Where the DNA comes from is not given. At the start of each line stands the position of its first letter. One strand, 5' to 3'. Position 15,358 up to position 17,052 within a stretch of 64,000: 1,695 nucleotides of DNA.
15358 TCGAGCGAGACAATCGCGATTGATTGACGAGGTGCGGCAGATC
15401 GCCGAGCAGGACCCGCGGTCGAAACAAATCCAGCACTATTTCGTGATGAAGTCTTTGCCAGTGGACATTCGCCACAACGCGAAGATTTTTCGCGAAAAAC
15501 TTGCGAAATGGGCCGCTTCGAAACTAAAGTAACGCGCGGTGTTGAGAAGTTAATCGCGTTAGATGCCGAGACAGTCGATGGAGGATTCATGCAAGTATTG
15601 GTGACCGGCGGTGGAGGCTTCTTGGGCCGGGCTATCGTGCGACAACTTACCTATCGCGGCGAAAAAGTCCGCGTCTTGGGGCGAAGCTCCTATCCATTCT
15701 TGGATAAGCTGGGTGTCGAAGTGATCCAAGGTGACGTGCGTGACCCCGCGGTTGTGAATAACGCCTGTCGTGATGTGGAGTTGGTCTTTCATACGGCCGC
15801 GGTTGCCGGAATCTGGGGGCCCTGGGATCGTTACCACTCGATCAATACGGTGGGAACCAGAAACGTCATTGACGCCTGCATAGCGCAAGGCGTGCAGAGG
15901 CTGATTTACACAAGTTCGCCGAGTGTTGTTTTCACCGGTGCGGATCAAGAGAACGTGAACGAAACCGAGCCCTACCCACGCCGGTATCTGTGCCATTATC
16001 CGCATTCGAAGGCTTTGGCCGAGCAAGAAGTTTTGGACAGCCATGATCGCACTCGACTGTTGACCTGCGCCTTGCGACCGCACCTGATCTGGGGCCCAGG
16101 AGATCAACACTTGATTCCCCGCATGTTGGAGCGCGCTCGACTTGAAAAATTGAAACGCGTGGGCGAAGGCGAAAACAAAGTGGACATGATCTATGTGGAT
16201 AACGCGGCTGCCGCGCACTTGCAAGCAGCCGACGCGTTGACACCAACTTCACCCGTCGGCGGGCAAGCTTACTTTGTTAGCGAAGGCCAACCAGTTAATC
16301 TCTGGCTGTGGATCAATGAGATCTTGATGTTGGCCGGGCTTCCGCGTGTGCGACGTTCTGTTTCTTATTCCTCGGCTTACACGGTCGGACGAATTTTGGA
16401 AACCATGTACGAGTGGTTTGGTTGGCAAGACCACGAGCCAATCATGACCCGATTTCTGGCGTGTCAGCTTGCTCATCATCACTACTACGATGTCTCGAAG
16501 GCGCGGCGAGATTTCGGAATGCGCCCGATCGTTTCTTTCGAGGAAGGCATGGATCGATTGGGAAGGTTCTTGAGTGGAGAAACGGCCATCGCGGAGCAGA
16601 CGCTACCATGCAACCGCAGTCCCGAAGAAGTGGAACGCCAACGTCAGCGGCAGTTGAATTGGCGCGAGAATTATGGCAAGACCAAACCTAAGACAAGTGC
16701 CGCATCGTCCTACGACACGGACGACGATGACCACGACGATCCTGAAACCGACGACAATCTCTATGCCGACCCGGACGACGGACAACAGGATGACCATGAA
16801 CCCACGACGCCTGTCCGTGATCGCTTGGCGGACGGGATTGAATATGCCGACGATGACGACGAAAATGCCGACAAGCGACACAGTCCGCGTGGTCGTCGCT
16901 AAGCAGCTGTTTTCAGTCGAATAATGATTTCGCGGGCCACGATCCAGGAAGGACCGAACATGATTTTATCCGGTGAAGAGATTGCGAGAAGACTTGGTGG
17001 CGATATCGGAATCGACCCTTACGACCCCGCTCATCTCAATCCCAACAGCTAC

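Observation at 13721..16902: oleC–oleD olefin-biosynthesis pair without adjacent oleA/oleB, and OleD with a ~130-aa poly-Asp/Glu tail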

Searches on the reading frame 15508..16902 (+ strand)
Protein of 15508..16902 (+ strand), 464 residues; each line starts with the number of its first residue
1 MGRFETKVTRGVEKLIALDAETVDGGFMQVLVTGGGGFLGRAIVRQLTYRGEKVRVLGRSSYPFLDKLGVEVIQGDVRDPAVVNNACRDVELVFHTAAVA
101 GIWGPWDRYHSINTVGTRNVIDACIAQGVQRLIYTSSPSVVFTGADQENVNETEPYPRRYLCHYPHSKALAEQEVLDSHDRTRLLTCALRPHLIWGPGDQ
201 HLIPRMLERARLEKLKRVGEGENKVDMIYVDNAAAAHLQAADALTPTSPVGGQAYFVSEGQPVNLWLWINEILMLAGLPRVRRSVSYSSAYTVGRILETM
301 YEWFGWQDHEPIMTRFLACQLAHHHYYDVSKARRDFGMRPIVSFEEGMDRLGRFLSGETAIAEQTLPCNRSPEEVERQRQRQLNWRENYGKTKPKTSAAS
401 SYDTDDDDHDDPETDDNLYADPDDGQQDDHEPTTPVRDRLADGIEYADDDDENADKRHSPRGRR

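Call 8: search_protein_families(library=pfam, proteins=[window:15508-16902:+])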
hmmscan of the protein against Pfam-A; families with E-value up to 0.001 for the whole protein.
window:15508-16902:+ (464 aa): 9 families
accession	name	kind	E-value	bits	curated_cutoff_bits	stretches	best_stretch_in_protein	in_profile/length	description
PF01073.25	3Beta_HSD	-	3.5e-60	203.8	22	1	31-273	1-265/280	3-beta hydroxysteroid dehydrogenase/isomerase family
PF01370.27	Epimerase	-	9.7e-36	123.8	20.9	1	30-243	1-227/240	NAD dependent epimerase/dehydratase family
PF07993.18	NAD_binding_4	-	2.1e-15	57.1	20.1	1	80-196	73-209/258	Male sterility protein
PF13460.12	NAD_binding_10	-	7.7e-15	55.7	27.2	1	34-175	1-131/184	NAD(P)H-binding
PF16363.11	GDP_Man_Dehyd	-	3.9e-14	53.3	27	1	31-349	1-330/332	GDP-mannose 4,6 dehydratase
PF04321.23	RmlD_sub_bind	-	4.7e-13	49.3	27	1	28-211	1-168/287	RmlD substrate binding domain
PF05368.20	NmrA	-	2.6e-12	47.4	27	1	29-137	4-107/298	NmrA-like family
PF02719.21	Polysacc_synt_2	-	1.6e-09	37.8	20.2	1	30-137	1-128/293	Polysaccharide biosynthesis protein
PF00106.31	adh_short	-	0.00071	19.5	26.6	0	30-91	3-72/195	short chain dehydrogenase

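Call 9: search_protein_families(library=ncbifam, proteins=[window:15508-16902:+])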
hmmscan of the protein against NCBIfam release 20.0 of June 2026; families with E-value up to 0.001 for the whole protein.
window:15508-16902:+ (464 aa): 29 families (the best 25 are shown)
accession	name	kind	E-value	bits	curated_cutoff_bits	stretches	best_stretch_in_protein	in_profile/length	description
NF042423.1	oxyalk_red_Shew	equivalog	1e-116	389.7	580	1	27-351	8-331/331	2-alkyl-3-oxoalkanoate reductase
NF042422.1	oxyalk_red_OleD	equivalog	2.3e-112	375.6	580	1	28-352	1-325/329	2-alkyl-3-oxoalkanoate reductase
TIGR03466.1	HpnA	hypoth_equivalog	5.8e-42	143.7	367.65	1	28-340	1-307/327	hopanoid-associated sugar epimerase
NF052578.1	StrlDmthSdmBMthl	equivalog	1e-24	87.9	600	1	28-341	1-309/328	sterol demethylase protein SdmB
TIGR04180.1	EDH_00030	hypoth_equivalog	1.4e-21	76.8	475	1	30-242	1-226/297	NAD-dependent 4,6-dehydratase LegB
TIGR01179.1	galE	equivalog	1.9e-15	56.5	262.3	1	29-196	1-178/332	UDP-glucose 4-epimerase GalE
NF004520.0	PRK05865.1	equivalog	2.5e-12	45.5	1509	1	28-207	1-141/854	sugar epimerase family protein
TIGR01746.1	Thioester-redct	subfamily_domain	2.9e-12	46.5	213.35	1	84-202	83-204/371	thioester reductase domain-containing protein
NF043036.1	ErythonDh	equivalog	4.2e-12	45.9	325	1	28-177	1-162/321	D-erythronate dehydrogenase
NF041293.1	G6PDh_Azf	equivalog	4.4e-12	45.9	400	1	29-141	4-119/252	NAD-dependent glucose-6-phosphate dehydrogenase Azf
TIGR02197.1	heptose_epim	equivalog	7.2e-12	45.1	274.6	1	30-201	1-177/316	ADP-glyceromanno-heptose 6-epimerase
TIGR01181.1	dTDP_gluc_dehyt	equivalog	7.9e-11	41.6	365.1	1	30-348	2-304/321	dTDP-glucose 4,6-dehydratase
TIGR01214.1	rmlD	equivalog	2.7e-10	39.8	224.05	1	29-185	1-145/285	dTDP-4-dehydrorhamnose reductase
TIGR03589.1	PseB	equivalog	6.6e-10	38.4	407.75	1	29-136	6-124/324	UDP-N-acetylglucosamine 4,6-dehydratase (inverting)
NF058621.1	DiazavRedAvaA7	equivalog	5.3e-09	36.1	400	1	28-283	1-255/304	3-diazoavenalumate denitrifying reductase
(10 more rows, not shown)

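Call 17: find_homologous_proteins(query=window:15508-16902:+)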
Query window:15508-16902:+ (464 aa): 7992 proteins with E <= 0.001 among 8000 candidates; the best 120 are listed.
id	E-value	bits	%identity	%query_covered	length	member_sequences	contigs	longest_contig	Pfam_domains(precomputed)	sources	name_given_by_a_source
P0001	0.0e+0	1024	100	94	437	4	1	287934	PF04321.24,PF16363.12,PF02719.22,PF05368.20,PF01073.26,PF07993.19,PF13460.13,PF01370.28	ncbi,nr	ncbi:MAG: NAD-dependent epimerase/dehydratase family protein [Planctomycetaceae bacterium]|nr:NAD-de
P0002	1.0e-248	844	82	94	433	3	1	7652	PF04321.24,PF16363.12,PF02719.22,PF05368.20,PF01073.26,PF07993.19,PF13460.13,PF01370.28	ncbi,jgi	jgi:nucleoside-diphosphate-sugar epimerase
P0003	5.5e-241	818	79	94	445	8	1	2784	PF04321.24,PF16363.12,PF02719.22,PF05368.20,PF01073.26,PF07993.19,PF13460.13,PF01370.28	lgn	-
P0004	4.6e-236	802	79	94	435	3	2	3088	PF04321.24,PF16363.12,PF02719.22,PF05368.20,PF01073.26,PF07993.19,PF13460.13,PF01370.28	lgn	-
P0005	1.7e-225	767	77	92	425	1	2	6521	PF04321.24,PF16363.12,PF02719.22,PF05368.20,PF01073.26,PF07993.19,PF13460.13,PF01370.28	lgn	-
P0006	3.9e-222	756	76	92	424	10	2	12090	PF04321.24,PF16363.12,PF02719.22,PF05368.20,PF01073.26,PF07993.19,PF13460.13,PF01370.28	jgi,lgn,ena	jgi:nucleoside-diphosphate-sugar epimerase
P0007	4.9e-218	743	74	94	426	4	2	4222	PF04321.24,PF16363.12,PF02719.22,PF05368.20,PF01073.26,PF07993.19,PF13460.13,PF01370.28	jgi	jgi:nucleoside-diphosphate-sugar epimerase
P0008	8.5e-217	739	76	91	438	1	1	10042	PF04321.24,PF16363.12,PF02719.22,PF05368.20,PF01073.26,PF07993.19,PF13460.13,PF01370.28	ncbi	-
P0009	1.4e-216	738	74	93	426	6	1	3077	PF04321.24,PF16363.12,PF02719.22,PF05368.20,PF01073.26,PF07993.19,PF13460.13,PF01370.28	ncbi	-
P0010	7.5e-183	627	69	86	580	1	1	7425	PF04321.24,PF16363.12,PF02719.22,PF05368.20,PF01073.26,PF07993.19,PF13460.13,PF01370.28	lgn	-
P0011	7.0e-179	614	70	78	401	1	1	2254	PF04321.24,PF16363.12,PF02719.22,PF05368.20,PF01073.26,PF07993.19,PF13460.13,PF01370.28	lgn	-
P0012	4.4e-177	608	68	83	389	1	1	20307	PF08659.17,PF04321.24,PF16363.12,PF02719.22,PF05368.20,PF01073.26,PF07993.19,PF13460.13,PF01370.28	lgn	-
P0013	2.5e-174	599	70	77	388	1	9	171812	PF04321.24,PF16363.12,PF02719.22,PF05368.20,PF01073.26,PF07993.19,PF13460.13,PF01370.28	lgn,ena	-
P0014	6.7e-169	581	69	76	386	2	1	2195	PF04321.24,PF16363.12,PF02719.22,PF05368.20,PF01073.26,PF07993.19,PF13460.13,PF01370.28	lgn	-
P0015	5.4e-151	522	57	85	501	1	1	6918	PF04321.24,PF16363.12,PF02719.22,PF05368.20,PF01073.26,PF07993.19,PF13460.13,PF01370.28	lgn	-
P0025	5.6e-133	462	64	70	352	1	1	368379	PF04321.24,PF16363.12,PF02719.22,PF05368.20,PF01073.26,PF07993.19,PF13460.13,PF01370.28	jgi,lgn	-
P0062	1.2e-130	455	63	73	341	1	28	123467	PF04321.24,PF16363.12,PF02719.22,PF05368.20,PF01073.26,PF07993.19,PF13460.13,PF01370.28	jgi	jgi:2-alkyl-3-oxoalkanoate reductase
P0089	1.1e-129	451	59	71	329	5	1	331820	PF04321.24,PF16363.12,PF02719.22,PF05368.20,PF01073.26,PF07993.19,PF13460.13,PF01370.28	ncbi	-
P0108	3.7e-129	450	60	71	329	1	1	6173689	PF04321.24,PF16363.12,PF02719.22,PF05368.20,PF01073.26,PF07993.19,PF13460.13,PF01370.28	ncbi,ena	-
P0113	4.5e-129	449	60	71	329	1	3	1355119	PF04321.24,PF16363.12,PF02719.22,PF05368.20,PF01073.26,PF07993.19,PF13460.13,PF01370.28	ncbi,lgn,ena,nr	ncbi:MAG: NAD-dependent epimerase/dehydratase family protein [Planctomycetaceae bacterium]|nr:NAD-de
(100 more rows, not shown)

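Call 21: find_encoding_contigs(protein=P0001, flank=10000, max_places=3)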
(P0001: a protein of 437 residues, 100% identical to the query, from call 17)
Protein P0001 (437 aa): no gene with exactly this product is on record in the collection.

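Call 22: find_encoding_contigs(protein=P0108, flank=10000, max_places=2)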
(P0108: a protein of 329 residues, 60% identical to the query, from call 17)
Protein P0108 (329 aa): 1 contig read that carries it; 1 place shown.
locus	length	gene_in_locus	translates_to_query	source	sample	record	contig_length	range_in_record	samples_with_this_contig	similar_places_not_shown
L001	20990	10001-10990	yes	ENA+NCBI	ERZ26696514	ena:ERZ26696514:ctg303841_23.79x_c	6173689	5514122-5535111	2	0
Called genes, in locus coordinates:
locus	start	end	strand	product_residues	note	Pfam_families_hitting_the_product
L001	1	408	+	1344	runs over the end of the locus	-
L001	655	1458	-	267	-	PF00814:TsaD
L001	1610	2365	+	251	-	PF00149:Metallophos, PF12850:Metallophos_2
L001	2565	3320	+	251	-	PF00149:Metallophos, PF12850:Metallophos_2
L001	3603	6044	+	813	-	PF13180:PDZ_2, PF17820:PDZ_6, PF14849:YidC_periplas, PF02096:60KD_IMP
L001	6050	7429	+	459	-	PF10396:TrmE_N, PF12631:MnmE_helical, PF01926:MMR_HSR1, PF02421:FeoB_N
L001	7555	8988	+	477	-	-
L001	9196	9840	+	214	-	PF04376:ATE_N, PF13480:Acetyltransf_6 (weak), PF04377:ATE_C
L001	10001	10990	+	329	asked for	PF01073:3Beta_HSD, PF01370:Epimerase, PF02719:Polysacc_synt_2, PF04321:RmlD_sub_bind, PF05368:NmrA, PF13460:NAD_binding_10, PF16363:GDP_Man_Dehyd, PF07993:NAD_binding_4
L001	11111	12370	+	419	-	PF00109:ketoacyl-synt, PF02801:Ketoacyl-synt_C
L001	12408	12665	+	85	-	PF00550:PP-binding (weak)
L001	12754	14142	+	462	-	PF00890:FAD_binding_2 (faint), PF01266:DAO (faint), PF01593:Amino_oxidase, PF01946:Thi4 (weak), PF03486:HI0933_like (faint), PF07992:Pyr_redox_2 (faint), PF12831:FAD_oxidored (faint), PF13450:NAD_binding_8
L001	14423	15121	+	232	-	PF08281:Sigma70_r4_2 (weak), PF00196:GerE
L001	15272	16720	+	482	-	PF00070:Pyr_redox (faint), PF00890:FAD_binding_2, PF01266:DAO, PF01494:FAD_binding_3 (faint), PF01946:Thi4 (weak), PF12831:FAD_oxidored, PF01593:Amino_oxidase, PF13450:NAD_binding_8, +2 more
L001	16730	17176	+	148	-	PF22817:ApeP-like, PF07977:FabA, PF22818:ApeI-like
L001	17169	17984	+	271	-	PF00106:adh_short, PF13561:adh_short_C2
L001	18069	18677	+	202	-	-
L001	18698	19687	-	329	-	PF00849:PseudoU_synth_2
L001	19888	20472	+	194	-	-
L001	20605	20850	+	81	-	-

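Call 23: find_encoding_contigs(protein=P0113, flank=10000, max_places=2)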
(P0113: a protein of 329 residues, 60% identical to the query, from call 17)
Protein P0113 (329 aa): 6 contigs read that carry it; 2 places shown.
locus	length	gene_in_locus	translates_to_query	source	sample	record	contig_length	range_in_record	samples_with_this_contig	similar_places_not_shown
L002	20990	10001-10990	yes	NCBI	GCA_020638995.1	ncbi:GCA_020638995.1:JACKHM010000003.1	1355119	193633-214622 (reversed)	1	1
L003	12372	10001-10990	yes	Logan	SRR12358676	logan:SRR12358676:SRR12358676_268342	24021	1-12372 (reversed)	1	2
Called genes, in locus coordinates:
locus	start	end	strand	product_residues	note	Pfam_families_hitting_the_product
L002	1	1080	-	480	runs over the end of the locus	PF00884:Sulfatase, PF01663:Phosphodiest (faint), PF02995:DUF229 (weak), PF16347:SGSH_C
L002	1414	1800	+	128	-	-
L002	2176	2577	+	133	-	-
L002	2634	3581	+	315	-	PF07963:N_methyl (weak), PF07596:SBP_bac_10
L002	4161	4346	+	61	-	PF01206:TusA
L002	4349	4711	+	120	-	PF02635:DsrE, PF13686:DrsE_2 (faint)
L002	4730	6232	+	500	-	PF01206:TusA, PF01717:Meth_synt_2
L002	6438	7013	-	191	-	PF00578:AhpC-TSA, PF08534:Redoxin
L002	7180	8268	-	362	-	PF15902:Sortilin-Vps10 (faint), PF13088:BNR_2 (weak)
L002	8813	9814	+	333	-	PF03448:MgtE_N (faint), PF14842:FliG_N, PF14841:FliG_M, PF01706:FliG_C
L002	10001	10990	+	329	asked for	PF01073:3Beta_HSD, PF01370:Epimerase, PF02719:Polysacc_synt_2 (faint), PF04321:RmlD_sub_bind, PF05368:NmrA, PF13460:NAD_binding_10, PF16363:GDP_Man_Dehyd, PF07993:NAD_binding_4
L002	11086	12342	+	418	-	PF00109:ketoacyl-synt, PF00108:Thiolase_N (faint), PF02801:Ketoacyl-synt_C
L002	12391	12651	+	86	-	PF00550:PP-binding (weak)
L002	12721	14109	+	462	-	PF00890:FAD_binding_2 (weak), PF01266:DAO (faint), PF01593:Amino_oxidase, PF03486:HI0933_like (faint), PF07992:Pyr_redox_2 (faint), PF13450:NAD_binding_8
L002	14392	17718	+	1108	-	PF00404:Dockerin_1 (weak), PF19077:Big_13, PF13205:Big_5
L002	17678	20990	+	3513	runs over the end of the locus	PF15780:ASH (weak), PF22073:Cep192_D4 (faint), PF22544:HYDIN_VesB_CFA65-like_Ig (faint), PF13205:Big_5 (faint), PF13517:FG-GAP_3 (weak), PF00413:Peptidase_M10 (weak)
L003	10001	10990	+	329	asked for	PF01073:3Beta_HSD, PF01370:Epimerase, PF02719:Polysacc_synt_2 (faint), PF04321:RmlD_sub_bind, PF05368:NmrA, PF13460:NAD_binding_10, PF16363:GDP_Man_Dehyd, PF07993:NAD_binding_4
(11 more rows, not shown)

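Call 24: find_encoding_contigs(protein=P0013, flank=10000, max_places=2)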
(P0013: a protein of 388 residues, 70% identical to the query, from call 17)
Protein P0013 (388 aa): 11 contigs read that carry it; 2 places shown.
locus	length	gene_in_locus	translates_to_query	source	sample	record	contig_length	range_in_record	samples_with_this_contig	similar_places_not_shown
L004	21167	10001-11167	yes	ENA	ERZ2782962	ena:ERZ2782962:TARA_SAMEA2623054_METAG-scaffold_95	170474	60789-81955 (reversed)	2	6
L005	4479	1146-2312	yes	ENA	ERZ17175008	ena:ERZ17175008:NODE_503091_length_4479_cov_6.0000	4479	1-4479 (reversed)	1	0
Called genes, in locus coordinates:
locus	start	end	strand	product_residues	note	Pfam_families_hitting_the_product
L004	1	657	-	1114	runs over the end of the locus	PF12450:vWF_A, PF00092:VWA, PF13519:VWA_2, PF13768:VWA_3, PF12034:YfbK_C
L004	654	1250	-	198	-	PF04542:Sigma70_r2, PF08281:Sigma70_r4_2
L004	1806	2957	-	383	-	PF04273:BLH_phosphatase (faint)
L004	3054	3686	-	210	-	PF03938:OmpH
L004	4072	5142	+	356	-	PF04101:Glyco_tran_28_C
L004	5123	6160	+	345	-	PF03102:NeuB, PF08666:SAF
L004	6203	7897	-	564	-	PF00501:AMP-binding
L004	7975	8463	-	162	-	PF05995:CDO_I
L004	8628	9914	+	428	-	PF06750:A24_N_bact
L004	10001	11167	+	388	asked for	PF01073:3Beta_HSD, PF01370:Epimerase, PF02719:Polysacc_synt_2, PF04321:RmlD_sub_bind, PF05368:NmrA, PF13460:NAD_binding_10, PF16363:GDP_Man_Dehyd, PF07993:NAD_binding_4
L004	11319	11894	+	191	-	PF22769:DCD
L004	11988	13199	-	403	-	PF00092:VWA, PF13519:VWA_2 (weak)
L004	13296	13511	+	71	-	-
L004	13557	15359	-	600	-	PF00009:GTP_EFTU, PF10662:PduV-EutP (faint), PF03144:GTP_EFTU_D2, PF00679:EFG_C, PF06421:LepA_C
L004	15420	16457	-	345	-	PF00480:ROK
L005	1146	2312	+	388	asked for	PF01073:3Beta_HSD, PF01370:Epimerase, PF02719:Polysacc_synt_2, PF04321:RmlD_sub_bind, PF05368:NmrA, PF13460:NAD_binding_10, PF16363:GDP_Man_Dehyd, PF07993:NAD_binding_4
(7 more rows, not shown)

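Call 36: search_solved_structures(query=window:15589-16902:+, max_evalue=1e-10, show_alignments=1)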
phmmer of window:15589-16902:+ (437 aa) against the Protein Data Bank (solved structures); distinct sequences matched with E-value up to 1e-10: 11.
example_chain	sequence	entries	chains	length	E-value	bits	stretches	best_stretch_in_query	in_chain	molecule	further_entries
6jkg_A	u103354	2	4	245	8.1e-41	143.5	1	4-232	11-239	Sterol-4-alpha-carboxylate 3-dehydrogenase, decarboxylating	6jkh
3wj7_A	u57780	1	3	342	4e-23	85.2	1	3-318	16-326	Putative oxidoreductase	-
6kv9_A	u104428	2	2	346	4.9e-16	61.9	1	3-263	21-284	MoeE5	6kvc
6wjb_A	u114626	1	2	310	5.2e-15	58.5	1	2-220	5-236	NAD-dependent epimerase/dehydratase family protein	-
6wj9_A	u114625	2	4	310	4.3e-14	55.4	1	2-220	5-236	NAD-dependent epimerase/dehydratase family protein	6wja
8rdg_A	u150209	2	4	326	1.4e-13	53.7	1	1-145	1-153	SDR family NAD(P)-dependent oxidoreductase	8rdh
8rdi_A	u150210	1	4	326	3e-13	52.7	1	1-120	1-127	SDR family NAD(P)-dependent oxidoreductase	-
8vr2_A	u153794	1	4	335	1e-12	50.9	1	2-214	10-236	NAD-dependent epimerase/dehydratase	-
4id9_A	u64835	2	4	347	3.4e-12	49.2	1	3-158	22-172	SHORT-CHAIN DEHYDROGENASE/REDUCTASE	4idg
2p5u_A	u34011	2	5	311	4.3e-12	48.8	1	1-214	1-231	UDP-glucose 4-epimerase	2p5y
6bwl_A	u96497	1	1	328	2e-11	46.7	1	1-209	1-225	Pal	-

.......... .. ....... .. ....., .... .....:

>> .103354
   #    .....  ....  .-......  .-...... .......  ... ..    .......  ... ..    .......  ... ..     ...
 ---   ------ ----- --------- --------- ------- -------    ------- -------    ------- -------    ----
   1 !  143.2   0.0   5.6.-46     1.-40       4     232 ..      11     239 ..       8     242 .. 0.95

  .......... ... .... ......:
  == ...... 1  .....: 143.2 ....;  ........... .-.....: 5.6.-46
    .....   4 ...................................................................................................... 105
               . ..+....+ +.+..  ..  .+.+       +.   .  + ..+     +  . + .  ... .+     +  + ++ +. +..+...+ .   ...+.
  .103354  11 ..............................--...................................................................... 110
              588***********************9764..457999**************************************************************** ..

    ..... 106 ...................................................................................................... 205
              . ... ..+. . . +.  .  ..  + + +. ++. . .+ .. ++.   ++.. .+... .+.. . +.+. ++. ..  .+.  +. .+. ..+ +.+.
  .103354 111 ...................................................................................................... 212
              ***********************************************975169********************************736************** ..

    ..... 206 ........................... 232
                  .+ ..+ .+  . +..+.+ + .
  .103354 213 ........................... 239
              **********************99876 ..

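Call 38: find_encoding_contigs(protein=P0062, flank=10000, max_places=2)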
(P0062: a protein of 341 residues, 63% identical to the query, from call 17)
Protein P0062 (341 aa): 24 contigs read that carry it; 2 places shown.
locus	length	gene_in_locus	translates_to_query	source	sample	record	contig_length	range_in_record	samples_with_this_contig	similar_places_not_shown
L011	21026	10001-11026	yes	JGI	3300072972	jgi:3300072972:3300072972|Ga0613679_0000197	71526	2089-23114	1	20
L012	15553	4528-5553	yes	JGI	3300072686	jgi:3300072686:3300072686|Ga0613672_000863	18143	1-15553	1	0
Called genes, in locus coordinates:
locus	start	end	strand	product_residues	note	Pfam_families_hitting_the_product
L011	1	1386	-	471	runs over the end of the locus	PF00884:Sulfatase, PF01663:Phosphodiest (weak), PF16347:SGSH_C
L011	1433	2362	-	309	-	PF20434:BD-FAE, PF07859:Abhydrolase_3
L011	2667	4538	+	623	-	PF00805:Pentapeptide (weak), PF13576:Pentapeptide_3 (faint), PF00805:Pentapeptide (weak), PF13599:Pentapeptide_4 (weak), PF00805:Pentapeptide (weak), PF13599:Pentapeptide_4, PF00805:Pentapeptide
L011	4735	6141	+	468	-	PF00162:PGK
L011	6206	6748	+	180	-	PF13151:DUF3990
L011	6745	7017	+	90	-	-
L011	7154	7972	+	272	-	PF01493:GXGXG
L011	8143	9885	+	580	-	PF00501:AMP-binding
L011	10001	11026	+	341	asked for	PF01073:3Beta_HSD, PF01370:Epimerase, PF02719:Polysacc_synt_2 (weak), PF04321:RmlD_sub_bind, PF05368:NmrA (weak), PF13460:NAD_binding_10, PF16363:GDP_Man_Dehyd, PF07993:NAD_binding_4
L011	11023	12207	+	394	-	-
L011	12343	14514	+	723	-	PF00578:AhpC-TSA, PF13905:Thioredoxin_8, PF25021:TEN_NHL (faint), PF08450:SGL (faint), PF01436:NHL (weak)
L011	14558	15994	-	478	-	PF00989:PAS, PF08448:PAS_4 (weak), PF13188:PAS_8 (weak), PF13426:PAS_9 (weak), PF00512:HisKA, PF02518:HATPase_c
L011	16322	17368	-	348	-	PF13527:Acetyltransf_9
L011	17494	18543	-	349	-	PF02540:NAD_synthase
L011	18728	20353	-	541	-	PF00501:AMP-binding, PF13193:AMP-binding_C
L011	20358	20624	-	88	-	-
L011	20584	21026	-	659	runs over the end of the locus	PF13522:GATase_6, PF13537:GATase_7, PF00733:Asn_synthase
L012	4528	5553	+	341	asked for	PF01073:3Beta_HSD, PF01370:Epimerase, PF02719:Polysacc_synt_2 (weak), PF04321:RmlD_sub_bind, PF05368:NmrA (weak), PF13460:NAD_binding_10, PF16363:GDP_Man_Dehyd, PF07993:NAD_binding_4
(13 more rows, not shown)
